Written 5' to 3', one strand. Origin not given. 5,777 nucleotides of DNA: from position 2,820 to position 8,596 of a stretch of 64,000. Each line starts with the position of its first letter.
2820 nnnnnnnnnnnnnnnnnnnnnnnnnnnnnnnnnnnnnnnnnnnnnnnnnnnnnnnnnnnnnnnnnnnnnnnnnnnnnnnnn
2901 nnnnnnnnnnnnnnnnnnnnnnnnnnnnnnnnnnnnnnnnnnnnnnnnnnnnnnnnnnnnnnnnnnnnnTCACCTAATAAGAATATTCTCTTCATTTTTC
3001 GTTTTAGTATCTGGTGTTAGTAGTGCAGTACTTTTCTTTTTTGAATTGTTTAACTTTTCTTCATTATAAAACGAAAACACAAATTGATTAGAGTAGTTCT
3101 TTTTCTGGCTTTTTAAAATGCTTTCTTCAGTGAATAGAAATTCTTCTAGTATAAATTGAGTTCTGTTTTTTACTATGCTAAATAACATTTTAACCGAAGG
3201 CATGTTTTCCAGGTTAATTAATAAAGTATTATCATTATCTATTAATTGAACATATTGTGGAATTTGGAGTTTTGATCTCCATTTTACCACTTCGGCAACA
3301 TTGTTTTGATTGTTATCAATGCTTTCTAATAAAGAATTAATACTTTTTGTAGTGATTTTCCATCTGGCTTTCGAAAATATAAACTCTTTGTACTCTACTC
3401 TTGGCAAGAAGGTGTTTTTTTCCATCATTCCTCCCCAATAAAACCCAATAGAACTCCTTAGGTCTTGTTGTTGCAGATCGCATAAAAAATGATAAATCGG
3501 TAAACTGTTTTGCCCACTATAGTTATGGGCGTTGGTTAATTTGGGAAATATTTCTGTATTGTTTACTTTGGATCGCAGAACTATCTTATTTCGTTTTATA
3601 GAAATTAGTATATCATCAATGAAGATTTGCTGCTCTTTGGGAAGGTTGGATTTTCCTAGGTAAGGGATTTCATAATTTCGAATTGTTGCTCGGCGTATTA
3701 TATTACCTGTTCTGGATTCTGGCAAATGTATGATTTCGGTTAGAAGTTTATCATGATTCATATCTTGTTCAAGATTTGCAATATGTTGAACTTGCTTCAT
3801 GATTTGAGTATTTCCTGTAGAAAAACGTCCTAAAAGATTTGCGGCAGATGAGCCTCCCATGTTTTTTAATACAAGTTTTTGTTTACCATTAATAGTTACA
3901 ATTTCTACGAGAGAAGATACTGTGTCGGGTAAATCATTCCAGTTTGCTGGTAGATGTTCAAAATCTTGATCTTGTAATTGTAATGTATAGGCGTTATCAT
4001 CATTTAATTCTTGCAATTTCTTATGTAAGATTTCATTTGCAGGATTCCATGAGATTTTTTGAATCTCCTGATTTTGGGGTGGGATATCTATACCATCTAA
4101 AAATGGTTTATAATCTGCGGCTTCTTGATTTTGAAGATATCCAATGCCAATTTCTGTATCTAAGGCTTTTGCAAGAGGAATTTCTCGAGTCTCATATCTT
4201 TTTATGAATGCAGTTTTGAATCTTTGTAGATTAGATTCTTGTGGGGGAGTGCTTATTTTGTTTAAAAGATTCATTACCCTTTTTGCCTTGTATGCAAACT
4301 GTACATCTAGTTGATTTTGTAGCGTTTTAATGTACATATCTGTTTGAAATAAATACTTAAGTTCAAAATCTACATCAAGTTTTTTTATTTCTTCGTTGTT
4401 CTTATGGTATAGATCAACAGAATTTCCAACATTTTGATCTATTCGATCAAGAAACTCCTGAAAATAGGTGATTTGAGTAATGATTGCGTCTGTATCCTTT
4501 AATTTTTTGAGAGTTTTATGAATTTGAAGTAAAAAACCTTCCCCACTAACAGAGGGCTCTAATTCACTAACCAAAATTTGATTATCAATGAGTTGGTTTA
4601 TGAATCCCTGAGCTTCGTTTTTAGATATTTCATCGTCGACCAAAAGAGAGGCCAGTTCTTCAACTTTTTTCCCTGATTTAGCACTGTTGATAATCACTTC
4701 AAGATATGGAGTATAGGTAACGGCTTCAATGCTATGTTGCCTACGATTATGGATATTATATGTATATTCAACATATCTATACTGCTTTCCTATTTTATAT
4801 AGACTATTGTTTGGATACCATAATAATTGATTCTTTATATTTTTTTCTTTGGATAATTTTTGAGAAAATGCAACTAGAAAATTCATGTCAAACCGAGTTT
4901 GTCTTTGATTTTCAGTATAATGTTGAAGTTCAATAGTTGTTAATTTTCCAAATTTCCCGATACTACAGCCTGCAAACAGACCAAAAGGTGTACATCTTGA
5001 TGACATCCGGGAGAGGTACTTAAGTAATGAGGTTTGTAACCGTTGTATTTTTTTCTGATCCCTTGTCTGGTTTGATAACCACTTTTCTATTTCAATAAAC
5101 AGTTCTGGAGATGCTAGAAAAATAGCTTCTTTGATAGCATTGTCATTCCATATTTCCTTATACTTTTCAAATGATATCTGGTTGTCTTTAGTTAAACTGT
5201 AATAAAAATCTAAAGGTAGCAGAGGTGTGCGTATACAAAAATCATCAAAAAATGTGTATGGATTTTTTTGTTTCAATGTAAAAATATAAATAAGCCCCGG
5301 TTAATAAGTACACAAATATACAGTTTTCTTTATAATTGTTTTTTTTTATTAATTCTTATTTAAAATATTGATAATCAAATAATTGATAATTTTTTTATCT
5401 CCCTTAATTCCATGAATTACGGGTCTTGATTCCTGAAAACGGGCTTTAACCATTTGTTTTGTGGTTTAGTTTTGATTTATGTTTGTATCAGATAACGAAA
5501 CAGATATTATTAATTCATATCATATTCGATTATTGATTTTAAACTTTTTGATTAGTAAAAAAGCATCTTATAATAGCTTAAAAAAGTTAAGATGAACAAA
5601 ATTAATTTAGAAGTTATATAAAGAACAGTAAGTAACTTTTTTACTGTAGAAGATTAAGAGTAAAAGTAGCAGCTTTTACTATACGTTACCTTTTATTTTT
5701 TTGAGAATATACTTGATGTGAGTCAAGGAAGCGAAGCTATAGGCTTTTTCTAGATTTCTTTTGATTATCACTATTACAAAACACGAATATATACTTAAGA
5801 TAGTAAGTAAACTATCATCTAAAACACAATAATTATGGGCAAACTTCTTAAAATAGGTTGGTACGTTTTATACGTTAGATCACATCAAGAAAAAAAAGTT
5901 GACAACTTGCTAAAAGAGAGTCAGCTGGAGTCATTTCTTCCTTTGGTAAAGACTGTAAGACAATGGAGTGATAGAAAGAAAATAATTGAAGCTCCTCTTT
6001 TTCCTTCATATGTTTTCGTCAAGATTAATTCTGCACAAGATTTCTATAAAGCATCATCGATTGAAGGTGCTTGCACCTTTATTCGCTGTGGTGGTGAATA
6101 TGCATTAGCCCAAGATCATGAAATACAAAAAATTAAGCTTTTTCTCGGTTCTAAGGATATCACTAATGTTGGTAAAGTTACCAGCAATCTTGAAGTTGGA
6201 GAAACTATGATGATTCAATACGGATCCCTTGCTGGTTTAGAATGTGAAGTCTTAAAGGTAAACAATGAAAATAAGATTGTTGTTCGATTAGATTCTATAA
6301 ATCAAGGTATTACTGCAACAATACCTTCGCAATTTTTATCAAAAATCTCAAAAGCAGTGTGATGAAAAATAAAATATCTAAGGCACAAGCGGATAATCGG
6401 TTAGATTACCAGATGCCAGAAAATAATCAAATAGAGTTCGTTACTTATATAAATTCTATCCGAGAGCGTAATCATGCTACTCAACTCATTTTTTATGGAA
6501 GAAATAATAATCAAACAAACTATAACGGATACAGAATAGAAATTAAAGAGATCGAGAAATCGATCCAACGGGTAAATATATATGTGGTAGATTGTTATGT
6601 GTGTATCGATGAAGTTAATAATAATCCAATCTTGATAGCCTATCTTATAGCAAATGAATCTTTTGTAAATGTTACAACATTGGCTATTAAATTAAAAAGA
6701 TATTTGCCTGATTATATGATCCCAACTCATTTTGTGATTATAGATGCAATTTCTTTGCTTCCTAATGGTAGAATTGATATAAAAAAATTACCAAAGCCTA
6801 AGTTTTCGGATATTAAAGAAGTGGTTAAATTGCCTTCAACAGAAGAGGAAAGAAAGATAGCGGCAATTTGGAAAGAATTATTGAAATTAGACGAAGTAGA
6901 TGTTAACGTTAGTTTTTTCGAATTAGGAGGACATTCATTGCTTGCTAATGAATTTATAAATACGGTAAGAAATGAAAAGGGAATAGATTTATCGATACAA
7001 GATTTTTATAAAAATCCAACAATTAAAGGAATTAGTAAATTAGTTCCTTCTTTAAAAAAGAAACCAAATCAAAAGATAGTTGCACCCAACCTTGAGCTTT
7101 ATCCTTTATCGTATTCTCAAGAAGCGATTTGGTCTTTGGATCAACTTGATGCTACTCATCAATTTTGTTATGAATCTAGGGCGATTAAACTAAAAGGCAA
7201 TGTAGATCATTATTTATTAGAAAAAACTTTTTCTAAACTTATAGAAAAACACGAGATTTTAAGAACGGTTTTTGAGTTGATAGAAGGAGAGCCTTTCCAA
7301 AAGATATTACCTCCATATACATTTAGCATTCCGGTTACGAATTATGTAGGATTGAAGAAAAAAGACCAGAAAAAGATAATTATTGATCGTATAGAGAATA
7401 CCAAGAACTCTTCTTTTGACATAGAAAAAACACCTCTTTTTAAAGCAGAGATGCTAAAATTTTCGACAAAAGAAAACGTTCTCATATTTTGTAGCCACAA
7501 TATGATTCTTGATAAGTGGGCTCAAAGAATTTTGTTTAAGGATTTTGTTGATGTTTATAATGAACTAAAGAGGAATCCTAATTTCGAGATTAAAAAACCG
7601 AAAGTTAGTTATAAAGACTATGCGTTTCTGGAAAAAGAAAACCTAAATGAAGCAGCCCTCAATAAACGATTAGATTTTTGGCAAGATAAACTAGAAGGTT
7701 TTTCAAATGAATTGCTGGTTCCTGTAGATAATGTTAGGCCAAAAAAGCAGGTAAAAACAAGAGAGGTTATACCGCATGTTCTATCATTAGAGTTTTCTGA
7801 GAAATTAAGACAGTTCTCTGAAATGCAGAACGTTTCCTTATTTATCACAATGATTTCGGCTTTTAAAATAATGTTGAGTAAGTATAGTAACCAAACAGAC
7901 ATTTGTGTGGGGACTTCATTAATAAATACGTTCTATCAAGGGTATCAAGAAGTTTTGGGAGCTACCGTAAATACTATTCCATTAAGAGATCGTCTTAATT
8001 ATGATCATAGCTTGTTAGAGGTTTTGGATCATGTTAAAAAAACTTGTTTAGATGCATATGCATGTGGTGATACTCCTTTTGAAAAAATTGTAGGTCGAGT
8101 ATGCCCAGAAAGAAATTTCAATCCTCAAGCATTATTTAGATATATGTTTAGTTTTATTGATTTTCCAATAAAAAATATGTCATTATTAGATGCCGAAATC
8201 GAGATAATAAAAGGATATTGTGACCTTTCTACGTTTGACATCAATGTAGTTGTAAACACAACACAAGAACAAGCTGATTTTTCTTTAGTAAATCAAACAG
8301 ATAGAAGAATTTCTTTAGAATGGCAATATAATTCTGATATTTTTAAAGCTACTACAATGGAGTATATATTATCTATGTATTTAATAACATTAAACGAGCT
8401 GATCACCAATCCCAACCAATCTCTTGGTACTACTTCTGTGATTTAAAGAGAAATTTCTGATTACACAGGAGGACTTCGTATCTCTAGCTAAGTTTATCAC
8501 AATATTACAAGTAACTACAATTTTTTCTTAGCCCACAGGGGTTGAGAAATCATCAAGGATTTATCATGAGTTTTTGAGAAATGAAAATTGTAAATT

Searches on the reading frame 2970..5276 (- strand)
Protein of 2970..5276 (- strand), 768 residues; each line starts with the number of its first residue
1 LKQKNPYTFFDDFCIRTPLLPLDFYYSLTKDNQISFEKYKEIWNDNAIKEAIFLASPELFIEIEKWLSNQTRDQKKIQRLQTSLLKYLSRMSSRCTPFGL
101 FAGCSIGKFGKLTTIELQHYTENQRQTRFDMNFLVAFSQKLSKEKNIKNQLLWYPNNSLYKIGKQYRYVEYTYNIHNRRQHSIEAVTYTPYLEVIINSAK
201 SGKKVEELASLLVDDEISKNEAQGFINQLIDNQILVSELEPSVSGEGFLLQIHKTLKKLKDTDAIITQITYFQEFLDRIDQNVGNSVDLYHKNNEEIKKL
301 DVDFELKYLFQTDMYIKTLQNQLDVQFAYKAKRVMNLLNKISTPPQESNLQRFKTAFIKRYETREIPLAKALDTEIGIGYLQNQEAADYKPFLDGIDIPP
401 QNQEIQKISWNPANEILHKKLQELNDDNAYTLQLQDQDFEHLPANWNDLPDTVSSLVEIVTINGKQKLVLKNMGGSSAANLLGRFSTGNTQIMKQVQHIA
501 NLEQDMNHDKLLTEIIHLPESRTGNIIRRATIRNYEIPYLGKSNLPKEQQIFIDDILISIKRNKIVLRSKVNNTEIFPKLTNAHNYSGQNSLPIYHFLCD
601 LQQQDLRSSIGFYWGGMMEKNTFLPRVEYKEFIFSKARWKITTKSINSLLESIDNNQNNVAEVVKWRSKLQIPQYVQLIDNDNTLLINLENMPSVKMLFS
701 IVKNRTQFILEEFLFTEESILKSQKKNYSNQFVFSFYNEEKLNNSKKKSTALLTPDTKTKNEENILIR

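Call 4: search_protein_families(library=pfam, proteins=[window:2970-5276:-], max_evalue=0.01)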
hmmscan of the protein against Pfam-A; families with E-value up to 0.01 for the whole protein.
window:2970-5276:- (768 aa): 1 family
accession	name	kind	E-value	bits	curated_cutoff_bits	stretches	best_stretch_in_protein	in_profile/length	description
PF04738.18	Lant_dehydr_N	-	1.3e-142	476.7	28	1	45-698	2-649/649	Lantibiotic dehydratase, N terminus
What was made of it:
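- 2970..5276 (-): Split LanB, glutamylation subunit (768 aa, TTG start). It overlaps the next gene by 26 nt. PF04738 at 1.3e-142, covering positions 2-649 of the 649-position model (call 4).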

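Call 5: search_protein_families(library=ncbifam, proteins=[window:2970-5276:-], max_evalue=1)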
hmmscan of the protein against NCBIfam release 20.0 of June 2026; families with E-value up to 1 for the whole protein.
window:2970-5276:- (768 aa): 2 families
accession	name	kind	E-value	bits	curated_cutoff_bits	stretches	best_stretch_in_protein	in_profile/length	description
TIGR02330.1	prpD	equivalog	0.05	12.3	458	1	253-331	358-436/468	2-methylcitrate dehydratase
NF006943.0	PRK09425.1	equivalog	0.088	11.5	575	1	253-339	370-458/480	bifunctional 2-methylcitrate dehydratase/aconitate hydratase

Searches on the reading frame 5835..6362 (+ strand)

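Call 4: search_protein_families(library=pfam, proteins=[window:5835-6362:+], max_evalue=0.01)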
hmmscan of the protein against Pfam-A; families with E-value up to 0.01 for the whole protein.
window:5835-6362:+ (175 aa): 1 family
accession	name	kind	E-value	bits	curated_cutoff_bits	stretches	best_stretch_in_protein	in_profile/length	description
PF02357.24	NusG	-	7.5e-19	68.5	22.2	1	9-100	3-92/93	Transcription termination factor nusG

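Call 5: search_protein_families(library=ncbifam, proteins=[window:5835-6362:+], max_evalue=1)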
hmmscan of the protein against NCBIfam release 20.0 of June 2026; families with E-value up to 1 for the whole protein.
window:5835-6362:+ (175 aa): 7 families
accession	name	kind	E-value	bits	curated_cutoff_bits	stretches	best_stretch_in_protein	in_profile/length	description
NF033644.1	antiterm_UpxY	subfamily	1.9e-41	141.8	100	1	9-168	1-164/164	UpxY family transcription antiterminator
TIGR01955.1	RfaH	equivalog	8.8e-24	84.3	144.5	1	9-166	1-156/159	transcription/translation regulatory transformer protein RfaH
NF033641.1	antiterm_LoaP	exception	1.1e-19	71.1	125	1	9-157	1-153/166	antiterminator LoaP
NF006534.0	PRK09014.1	equivalog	4.5e-16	59.2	124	1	9-167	4-158/162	transcription/translation regulatory transformer protein RfaH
TIGR00922.1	nusG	equivalog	1.4e-11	44.5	135.7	1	9-149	1-149/172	transcription termination/antitermination protein NusG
TIGR01956.2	NusG_myco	equivalog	3.4e-05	23.5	150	1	110-163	177-231/239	transcription termination/antitermination protein NusG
NF007649.0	PRK10318.3-1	equivalog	0.065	14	180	1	76-110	5-41/88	hypothetical protein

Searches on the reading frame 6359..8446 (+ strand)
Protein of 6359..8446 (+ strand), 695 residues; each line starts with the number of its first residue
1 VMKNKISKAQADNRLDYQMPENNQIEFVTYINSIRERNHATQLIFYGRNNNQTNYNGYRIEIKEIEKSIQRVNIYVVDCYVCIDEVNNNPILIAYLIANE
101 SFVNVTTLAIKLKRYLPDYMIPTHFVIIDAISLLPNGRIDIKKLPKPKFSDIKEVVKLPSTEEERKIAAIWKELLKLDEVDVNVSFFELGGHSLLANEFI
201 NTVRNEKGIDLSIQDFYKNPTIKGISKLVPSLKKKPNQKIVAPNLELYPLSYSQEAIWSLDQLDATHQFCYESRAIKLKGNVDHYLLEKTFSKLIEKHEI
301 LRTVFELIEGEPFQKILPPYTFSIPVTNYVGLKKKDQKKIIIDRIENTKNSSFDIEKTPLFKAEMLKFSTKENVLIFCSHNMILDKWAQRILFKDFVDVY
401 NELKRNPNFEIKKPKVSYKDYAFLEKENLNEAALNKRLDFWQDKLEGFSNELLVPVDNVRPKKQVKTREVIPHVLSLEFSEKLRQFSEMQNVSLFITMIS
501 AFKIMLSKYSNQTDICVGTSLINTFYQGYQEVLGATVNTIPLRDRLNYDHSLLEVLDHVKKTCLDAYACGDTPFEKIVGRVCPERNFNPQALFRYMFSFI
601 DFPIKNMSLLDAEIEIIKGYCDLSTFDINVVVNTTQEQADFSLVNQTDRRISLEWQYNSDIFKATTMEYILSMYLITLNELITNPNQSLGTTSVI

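Call 4: search_protein_families(library=pfam, proteins=[window:6359-8446:+], max_evalue=0.01)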
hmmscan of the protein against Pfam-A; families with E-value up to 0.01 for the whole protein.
window:6359-8446:+ (695 aa): 2 families
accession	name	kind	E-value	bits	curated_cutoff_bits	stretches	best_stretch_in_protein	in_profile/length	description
PF00668.25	Condensation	-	1.5e-76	258.4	30.6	1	246-692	3-444/456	Condensation domain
PF00550.31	PP-binding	-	1.3e-14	54.7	20.8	1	166-228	2-66/67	Phosphopantetheine attachment site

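Call 5: search_protein_families(library=ncbifam, proteins=[window:6359-8446:+], max_evalue=1)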
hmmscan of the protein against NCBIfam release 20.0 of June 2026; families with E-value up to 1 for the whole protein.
window:6359-8446:+ (695 aa): 16 families
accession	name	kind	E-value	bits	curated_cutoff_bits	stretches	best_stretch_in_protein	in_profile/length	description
NF004282.0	PRK05691.1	subfamily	1.9e-96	322.9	4090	2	198-693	622-1108/4334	non-ribosomal peptide synthase/polyketide synthase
NF047350.1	aureusi_NRPS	equivalog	7.3e-73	245.3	2500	1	47-686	796-1402/2373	aureusimine non-ribosomal peptide synthetase AusA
NF038078.1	NRPS_MxcG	equivalog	4.5e-34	117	2300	2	39-228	851-1040/1442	myxochelin non-ribosomal peptide synthetase MxcG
NF041803.1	NRPS_SolG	exception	8.8e-30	103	2200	1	42-227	960-1153/1163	solanimycin non-ribosomal peptide synthetase SolG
TIGR03443.1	alpha_am_amid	equivalog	4.5e-27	93.9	1030.1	3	112-236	790-924/1390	L-aminoadipate-semialdehyde dehydrogenase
NF007605.2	PRK10252.1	equivalog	1.9e-22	78.7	2400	2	44-202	850-1014/1292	enterobactin non-ribosomal peptide synthetase EntF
TIGR01734.1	D-ala-DACP-lig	equivalog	3.5e-16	58.8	559.85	1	41-145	389-499/504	D-alanine--poly(phosphoribitol) ligase subunit DltA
NF003417.0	PRK04813.1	subfamily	4.1e-16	58.6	476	1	41-145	390-500/505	D-alanine--poly(phosphoribitol) ligase subunit DltA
TIGR03098.1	ligase_PEP_1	hypoth_equivalog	2.2e-07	29.7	592.35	1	22-144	391-514/517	acyl-CoA ligase (AMP-forming), exosortase A system-associated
NF008192.1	PRK10946.1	equivalog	5.3e-06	25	783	1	36-145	417-526/534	(2,3-dihydroxybenzoyl)adenylate synthase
TIGR01733.1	AA-adenyl-dom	subfamily_domain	3.3e-05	22.9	317.4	1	38-72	367-401/409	amino acid adenylation domain-containing protein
TIGR02275.1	DHB_AMP_lig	equivalog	0.004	15.5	723.55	1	39-144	419-525/526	(2,3-dihydroxybenzoyl)adenylate synthase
NF005662.0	PRK07445.1-4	equivalog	0.0049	15.5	640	1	37-146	350-459/467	O-succinylbenzoic acid--CoA ligase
NF038344.1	bile_CoA_BaiB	exception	0.0052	15.2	650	1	43-144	397-497/504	bile acid--CoA ligase BaiB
NF005660.0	PRK07445.1-2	equivalog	0.023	13.5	525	1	33-144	276-386/397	O-succinylbenzoic acid--CoA ligase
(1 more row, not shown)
